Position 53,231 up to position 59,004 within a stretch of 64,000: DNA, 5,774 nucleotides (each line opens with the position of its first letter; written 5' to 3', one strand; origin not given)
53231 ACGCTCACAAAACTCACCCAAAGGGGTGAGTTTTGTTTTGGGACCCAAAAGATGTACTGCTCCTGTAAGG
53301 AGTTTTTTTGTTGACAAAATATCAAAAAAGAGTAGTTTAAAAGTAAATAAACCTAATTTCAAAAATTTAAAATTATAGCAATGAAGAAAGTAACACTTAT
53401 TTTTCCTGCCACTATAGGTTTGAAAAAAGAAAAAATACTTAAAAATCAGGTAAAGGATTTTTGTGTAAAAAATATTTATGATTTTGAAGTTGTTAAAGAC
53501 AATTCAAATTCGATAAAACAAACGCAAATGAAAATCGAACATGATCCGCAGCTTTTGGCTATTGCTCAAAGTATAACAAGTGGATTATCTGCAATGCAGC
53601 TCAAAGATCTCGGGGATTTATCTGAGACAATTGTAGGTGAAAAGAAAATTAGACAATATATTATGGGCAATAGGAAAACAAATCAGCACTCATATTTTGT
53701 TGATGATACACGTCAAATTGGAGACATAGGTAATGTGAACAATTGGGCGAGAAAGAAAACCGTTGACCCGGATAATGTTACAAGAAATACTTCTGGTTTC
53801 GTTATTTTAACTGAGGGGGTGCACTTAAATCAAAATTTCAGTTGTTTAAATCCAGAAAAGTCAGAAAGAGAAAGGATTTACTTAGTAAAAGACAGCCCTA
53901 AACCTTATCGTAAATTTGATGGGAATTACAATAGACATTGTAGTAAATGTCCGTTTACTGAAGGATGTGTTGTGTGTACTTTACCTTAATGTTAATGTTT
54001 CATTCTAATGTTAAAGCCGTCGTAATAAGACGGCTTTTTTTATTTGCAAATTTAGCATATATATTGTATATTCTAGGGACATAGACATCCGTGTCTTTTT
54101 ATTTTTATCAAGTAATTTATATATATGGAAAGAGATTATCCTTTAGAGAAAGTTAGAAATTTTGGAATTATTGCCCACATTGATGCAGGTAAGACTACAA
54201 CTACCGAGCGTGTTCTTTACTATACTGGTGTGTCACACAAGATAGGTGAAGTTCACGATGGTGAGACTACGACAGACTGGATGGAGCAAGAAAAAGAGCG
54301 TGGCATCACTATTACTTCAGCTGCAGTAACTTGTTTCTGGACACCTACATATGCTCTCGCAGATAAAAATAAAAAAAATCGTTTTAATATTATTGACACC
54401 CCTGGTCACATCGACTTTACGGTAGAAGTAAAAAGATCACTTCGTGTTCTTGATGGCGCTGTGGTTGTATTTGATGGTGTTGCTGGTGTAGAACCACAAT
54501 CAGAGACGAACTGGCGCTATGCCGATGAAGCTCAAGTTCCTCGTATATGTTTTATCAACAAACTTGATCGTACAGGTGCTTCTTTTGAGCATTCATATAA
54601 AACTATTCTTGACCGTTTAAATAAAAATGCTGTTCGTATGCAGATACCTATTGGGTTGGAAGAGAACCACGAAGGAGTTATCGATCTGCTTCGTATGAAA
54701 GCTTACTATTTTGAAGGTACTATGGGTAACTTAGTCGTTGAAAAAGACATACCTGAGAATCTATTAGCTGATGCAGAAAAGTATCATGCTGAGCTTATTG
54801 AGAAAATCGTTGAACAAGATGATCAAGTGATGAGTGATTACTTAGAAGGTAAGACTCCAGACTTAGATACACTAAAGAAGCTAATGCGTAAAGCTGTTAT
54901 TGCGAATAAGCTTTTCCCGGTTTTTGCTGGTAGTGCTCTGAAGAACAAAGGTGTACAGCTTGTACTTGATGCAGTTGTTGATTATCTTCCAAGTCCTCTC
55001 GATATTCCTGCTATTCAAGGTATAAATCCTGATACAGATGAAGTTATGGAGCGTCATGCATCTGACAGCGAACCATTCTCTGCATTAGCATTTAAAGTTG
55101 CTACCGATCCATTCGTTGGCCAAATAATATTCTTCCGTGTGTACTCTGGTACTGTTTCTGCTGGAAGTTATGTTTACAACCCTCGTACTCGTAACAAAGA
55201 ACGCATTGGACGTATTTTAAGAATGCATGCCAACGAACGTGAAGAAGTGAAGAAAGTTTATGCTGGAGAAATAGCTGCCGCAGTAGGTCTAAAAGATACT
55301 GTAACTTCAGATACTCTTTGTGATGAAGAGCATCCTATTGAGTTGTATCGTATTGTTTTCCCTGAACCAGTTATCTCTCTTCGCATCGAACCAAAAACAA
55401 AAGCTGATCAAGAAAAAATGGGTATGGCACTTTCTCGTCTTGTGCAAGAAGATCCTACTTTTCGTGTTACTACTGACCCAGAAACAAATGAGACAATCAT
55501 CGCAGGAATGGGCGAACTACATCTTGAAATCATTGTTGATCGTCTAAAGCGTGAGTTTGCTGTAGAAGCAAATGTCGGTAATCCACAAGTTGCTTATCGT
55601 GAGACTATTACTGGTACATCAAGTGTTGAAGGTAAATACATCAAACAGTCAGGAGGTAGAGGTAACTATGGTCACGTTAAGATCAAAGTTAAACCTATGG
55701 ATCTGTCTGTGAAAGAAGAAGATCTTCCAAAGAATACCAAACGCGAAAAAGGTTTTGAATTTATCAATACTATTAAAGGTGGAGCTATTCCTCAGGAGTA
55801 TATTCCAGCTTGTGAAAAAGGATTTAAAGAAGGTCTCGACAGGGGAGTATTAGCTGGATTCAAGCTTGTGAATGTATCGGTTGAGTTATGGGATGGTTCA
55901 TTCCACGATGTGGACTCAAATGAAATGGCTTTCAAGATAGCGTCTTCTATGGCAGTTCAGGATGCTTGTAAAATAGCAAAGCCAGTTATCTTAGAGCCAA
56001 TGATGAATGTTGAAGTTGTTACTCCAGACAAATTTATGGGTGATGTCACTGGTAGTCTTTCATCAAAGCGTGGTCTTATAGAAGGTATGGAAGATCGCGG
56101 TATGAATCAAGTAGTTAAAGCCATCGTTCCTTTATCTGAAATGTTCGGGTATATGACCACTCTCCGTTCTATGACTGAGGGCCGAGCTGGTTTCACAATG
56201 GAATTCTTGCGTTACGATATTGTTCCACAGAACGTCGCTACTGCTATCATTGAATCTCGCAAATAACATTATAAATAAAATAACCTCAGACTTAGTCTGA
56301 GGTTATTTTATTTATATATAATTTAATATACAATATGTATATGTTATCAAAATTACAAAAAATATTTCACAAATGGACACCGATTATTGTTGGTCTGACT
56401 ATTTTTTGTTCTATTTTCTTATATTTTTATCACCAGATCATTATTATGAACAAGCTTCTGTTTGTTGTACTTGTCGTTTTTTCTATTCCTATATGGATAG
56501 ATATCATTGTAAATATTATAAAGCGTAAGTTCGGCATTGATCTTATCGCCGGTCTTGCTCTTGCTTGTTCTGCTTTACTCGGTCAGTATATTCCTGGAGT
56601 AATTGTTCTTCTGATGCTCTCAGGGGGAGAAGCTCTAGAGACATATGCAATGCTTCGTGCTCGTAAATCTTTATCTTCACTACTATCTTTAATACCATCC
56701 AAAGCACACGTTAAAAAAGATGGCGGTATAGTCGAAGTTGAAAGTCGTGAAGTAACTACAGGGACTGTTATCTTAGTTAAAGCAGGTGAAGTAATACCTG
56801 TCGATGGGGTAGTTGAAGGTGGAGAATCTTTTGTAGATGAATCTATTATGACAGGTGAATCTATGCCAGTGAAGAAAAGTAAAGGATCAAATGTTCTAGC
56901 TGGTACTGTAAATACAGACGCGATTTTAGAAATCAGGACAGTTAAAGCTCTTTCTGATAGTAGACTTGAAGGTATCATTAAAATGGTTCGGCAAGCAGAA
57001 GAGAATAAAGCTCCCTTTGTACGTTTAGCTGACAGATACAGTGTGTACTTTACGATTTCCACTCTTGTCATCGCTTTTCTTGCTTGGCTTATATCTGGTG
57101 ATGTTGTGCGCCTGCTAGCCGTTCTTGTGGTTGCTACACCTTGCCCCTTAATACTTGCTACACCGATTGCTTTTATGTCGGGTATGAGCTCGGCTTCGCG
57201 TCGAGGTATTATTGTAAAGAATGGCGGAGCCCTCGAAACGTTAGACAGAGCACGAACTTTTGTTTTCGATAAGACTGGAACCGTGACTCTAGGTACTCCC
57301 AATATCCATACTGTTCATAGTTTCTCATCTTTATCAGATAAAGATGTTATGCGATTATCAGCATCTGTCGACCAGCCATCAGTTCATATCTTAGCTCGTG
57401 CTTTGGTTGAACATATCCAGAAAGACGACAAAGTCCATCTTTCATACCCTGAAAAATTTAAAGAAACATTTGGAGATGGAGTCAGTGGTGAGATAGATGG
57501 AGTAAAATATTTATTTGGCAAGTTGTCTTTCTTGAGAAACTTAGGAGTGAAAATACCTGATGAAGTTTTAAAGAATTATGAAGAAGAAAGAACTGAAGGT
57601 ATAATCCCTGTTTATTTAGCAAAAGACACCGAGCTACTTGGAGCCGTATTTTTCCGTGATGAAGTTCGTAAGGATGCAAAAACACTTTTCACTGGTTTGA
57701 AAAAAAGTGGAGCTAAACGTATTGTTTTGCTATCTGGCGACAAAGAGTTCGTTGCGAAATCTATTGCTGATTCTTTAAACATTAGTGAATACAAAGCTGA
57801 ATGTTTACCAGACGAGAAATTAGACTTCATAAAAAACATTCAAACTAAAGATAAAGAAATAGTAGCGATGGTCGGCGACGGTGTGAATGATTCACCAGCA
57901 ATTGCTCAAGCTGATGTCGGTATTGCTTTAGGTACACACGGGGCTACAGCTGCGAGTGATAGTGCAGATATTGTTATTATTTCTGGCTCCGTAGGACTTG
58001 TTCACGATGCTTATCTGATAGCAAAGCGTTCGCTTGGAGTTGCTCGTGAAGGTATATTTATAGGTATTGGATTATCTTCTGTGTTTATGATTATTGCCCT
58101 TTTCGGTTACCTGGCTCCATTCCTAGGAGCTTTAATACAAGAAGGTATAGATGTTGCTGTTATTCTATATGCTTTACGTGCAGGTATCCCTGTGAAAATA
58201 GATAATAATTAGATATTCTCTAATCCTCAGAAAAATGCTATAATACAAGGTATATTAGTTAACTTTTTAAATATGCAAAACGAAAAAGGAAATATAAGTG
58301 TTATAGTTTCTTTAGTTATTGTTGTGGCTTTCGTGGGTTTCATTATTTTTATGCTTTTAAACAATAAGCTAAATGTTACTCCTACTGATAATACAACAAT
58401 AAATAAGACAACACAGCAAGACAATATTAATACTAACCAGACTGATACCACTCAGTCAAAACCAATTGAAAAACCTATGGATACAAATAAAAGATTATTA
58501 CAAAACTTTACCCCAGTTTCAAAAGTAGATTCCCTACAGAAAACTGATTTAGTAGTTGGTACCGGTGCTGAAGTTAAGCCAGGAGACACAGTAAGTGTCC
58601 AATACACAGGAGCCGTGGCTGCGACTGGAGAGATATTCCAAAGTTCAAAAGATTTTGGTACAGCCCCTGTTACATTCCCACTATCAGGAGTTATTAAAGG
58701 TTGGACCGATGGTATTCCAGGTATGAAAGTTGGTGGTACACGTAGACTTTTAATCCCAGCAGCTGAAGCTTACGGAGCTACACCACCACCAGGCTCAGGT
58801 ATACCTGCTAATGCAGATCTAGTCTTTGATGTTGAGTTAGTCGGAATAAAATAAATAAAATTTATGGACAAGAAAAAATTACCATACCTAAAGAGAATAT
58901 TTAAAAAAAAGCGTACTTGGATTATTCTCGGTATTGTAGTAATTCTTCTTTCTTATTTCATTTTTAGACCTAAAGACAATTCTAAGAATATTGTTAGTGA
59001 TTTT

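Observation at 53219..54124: Self-contained orphan gene inserted into the conserved rpsL-rpsG-fusA (str) operon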

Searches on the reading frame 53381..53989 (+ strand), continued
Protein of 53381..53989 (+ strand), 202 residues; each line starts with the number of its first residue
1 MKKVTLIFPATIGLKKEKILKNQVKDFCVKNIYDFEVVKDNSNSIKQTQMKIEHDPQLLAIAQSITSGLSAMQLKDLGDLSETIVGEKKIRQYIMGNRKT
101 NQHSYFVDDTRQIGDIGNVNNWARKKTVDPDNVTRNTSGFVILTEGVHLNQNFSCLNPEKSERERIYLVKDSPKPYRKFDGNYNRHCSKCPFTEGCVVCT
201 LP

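Call 89: find_encoding_contigs(protein=P0011, flank=4000, max_places=3)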
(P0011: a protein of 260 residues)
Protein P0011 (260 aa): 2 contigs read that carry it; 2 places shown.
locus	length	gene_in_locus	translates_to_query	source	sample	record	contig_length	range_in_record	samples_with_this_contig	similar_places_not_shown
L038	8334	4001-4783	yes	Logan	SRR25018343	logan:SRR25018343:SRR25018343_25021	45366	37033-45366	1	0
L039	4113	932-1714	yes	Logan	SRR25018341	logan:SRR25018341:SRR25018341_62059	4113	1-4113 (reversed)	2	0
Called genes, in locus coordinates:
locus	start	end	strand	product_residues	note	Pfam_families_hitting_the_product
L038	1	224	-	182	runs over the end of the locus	-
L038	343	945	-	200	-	-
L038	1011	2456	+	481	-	PF13567:DUF4131, PF03772:Competence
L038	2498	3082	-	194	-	PF00081:Sod_Fe_N (weak), PF02777:Sod_Fe_C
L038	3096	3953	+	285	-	PF00753:Lactamase_B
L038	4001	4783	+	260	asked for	-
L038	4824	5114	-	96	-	PF00830:Ribosomal_L28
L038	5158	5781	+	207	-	PF02163:Peptidase_M50 (weak)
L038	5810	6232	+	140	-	PF00164:Ribosom_S12_S23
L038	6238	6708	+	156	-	PF00177:Ribosomal_S7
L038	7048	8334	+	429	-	?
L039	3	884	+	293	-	?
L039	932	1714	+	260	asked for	-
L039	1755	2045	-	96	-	PF00830:Ribosomal_L28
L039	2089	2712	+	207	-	PF02163:Peptidase_M50 (weak)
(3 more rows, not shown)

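Call 95: find_encoding_contigs(protein=P0015, flank=5000, max_places=3)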
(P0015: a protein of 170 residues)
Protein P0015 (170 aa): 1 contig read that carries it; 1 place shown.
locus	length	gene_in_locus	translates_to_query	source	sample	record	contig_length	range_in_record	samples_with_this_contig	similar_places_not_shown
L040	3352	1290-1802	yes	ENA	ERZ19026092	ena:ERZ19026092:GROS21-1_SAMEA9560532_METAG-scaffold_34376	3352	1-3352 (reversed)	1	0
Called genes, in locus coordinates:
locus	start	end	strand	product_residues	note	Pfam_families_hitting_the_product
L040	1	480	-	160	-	?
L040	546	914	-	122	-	-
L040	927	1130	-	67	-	PF12844:HTH_19, PF01381:HTH_3, PF13560:HTH_31 (weak)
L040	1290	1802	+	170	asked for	PF02151:UVR (weak)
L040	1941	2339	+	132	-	PF03713:DUF305, PF13628:DUF4142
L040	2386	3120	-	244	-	PF04402:SIMPL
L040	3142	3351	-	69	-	?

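Call 96: find_encoding_contigs(protein=P0008, flank=4000, max_places=3)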
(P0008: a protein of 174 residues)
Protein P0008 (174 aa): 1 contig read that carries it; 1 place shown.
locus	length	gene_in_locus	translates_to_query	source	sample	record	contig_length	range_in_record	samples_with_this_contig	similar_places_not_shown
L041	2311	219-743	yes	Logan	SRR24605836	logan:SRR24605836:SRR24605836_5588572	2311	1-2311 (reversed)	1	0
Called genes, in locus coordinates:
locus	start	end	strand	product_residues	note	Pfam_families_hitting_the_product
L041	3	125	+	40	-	?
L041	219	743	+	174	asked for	-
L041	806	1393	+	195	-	-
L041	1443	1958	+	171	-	PF02875:Mur_ligase_C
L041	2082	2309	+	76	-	?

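Call 99: search_protein_families(library=pfam, alignment_id=A1, max_evalue=10)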
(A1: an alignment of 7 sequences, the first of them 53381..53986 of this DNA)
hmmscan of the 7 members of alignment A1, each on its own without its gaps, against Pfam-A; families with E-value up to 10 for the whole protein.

A. member 1, window:53381-53986:+ (202 aa): 1 family
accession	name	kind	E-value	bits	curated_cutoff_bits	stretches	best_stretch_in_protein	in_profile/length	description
PF19417.4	RnlA_toxin_N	-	0.039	14.6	24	1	18-57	9-48/82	RNase LS, bacterial toxin N-terminal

B. families by the number of members that match (of 7 scanned): 4 families
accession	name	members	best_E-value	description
PF20785.2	MACPF_D3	1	0.0078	MACPF protein, D3 domain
PF19417.4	RnlA_toxin_N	1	0.039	RNase LS, bacterial toxin N-terminal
PF01990.22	ATP-synt_F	1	0.043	ATP synthase (F/14-kDa) subunit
PF06602.19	Myotub-related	1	0.096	Myotubularin-like phosphatase domain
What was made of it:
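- Tried and rejected: It was not reproduced in any other family member (call 99), so I treat it as chance.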

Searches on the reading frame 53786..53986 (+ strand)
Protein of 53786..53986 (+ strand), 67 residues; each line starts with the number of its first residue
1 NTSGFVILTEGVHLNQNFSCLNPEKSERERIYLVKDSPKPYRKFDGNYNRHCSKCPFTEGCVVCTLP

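Call 50: search_solved_structures(query=A5, max_evalue=10, show_alignments=3)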
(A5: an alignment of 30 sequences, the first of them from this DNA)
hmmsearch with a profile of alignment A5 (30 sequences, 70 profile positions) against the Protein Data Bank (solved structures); distinct sequences matched with E-value up to 10: 2.
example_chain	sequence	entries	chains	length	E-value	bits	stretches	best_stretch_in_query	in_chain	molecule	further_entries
4p1z_A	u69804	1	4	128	0.22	14.9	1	15-66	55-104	Piwi-like protein 1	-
3oug_A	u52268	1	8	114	0.78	13.1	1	7-55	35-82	Aspartate 1-decarboxylase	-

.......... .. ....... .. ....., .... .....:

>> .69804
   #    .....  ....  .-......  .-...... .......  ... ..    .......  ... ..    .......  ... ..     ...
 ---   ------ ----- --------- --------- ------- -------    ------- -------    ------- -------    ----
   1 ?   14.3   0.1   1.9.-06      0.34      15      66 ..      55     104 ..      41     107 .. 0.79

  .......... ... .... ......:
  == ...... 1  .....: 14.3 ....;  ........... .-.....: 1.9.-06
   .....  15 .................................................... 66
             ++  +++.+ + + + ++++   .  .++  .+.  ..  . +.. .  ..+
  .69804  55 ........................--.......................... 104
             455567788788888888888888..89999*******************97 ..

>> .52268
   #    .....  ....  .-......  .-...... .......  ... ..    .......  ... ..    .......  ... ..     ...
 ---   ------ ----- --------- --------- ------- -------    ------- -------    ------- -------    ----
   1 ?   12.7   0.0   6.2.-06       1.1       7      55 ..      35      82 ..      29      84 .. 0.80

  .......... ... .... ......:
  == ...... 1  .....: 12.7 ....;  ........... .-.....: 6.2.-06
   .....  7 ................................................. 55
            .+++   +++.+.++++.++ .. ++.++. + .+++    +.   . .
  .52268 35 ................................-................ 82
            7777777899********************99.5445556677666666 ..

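Call 98: search_protein_families(library=pfam, alignment_id=A5, max_evalue=10)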
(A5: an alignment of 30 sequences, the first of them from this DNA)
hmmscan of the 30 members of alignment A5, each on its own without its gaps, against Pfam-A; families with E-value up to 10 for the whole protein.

A. member 1, seq(67 aa): 0 families

B. families by the number of members that match (of 30 scanned): 2 families
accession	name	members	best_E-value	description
PF23946.1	DUF7280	1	0.19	Family of unknown function (DUF7280)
PF00641.23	Zn_ribbon_RanBP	1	3.6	Zn-finger in Ran binding protein and others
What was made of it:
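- On WhiB-like Fe-S proteins: No Whib hit at E <= 10 in 30 module sequences or 7 full-length members (calls 98, 99).
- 53786..53986 (+): C-terminal ~67-aa module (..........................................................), the conserved head of the family. No Pfam family matches it (call 98).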

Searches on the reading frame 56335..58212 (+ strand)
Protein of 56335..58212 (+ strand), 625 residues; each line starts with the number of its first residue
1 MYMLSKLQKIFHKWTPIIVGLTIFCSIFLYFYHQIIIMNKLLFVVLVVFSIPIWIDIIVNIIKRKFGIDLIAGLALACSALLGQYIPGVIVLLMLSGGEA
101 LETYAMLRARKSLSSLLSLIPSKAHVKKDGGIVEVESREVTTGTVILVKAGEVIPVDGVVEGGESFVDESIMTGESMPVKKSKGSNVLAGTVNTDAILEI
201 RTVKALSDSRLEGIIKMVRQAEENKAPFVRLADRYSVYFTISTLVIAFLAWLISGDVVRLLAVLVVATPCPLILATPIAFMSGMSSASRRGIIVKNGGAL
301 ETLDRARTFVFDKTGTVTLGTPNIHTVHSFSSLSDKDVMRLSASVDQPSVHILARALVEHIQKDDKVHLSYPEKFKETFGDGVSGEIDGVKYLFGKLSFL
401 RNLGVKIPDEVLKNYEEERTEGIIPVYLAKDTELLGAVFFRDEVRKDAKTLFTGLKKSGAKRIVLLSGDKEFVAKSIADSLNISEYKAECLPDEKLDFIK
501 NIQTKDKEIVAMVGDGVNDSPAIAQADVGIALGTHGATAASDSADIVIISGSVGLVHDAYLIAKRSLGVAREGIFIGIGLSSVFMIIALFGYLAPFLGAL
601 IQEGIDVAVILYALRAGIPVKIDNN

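Call 73: search_protein_families(library=pfam, proteins=[window:56335-58212:+], max_evalue=0.001)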
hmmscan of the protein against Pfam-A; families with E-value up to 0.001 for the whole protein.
window:56335-58212:+ (625 aa): 2 families
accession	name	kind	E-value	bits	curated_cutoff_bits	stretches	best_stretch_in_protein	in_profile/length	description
PF00122.25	E1-E2_ATPase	-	4.6e-48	163.6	28.1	1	118-290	1-181/181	E1-E2 ATPase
PF00702.32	Hydrolase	-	3.5e-24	86.7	26.4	1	307-527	2-191/191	haloacid dehalogenase-like hydrolase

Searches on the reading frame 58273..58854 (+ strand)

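Call 73: search_protein_families(library=pfam, proteins=[window:58273-58854:+], max_evalue=0.001)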
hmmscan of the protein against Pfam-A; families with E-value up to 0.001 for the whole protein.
window:58273-58854:+ (193 aa): 2 families
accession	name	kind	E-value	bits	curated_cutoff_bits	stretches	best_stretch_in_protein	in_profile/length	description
PF00254.34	FKBP_C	-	5.6e-25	87.9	21.1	1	100-190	3-94/94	FKBP-type peptidyl-prolyl cis-trans isomerase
PF05961.16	Chordopox_A13L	-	0.00081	20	24.1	0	8-62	2-56/69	Chordopoxvirus A13L protein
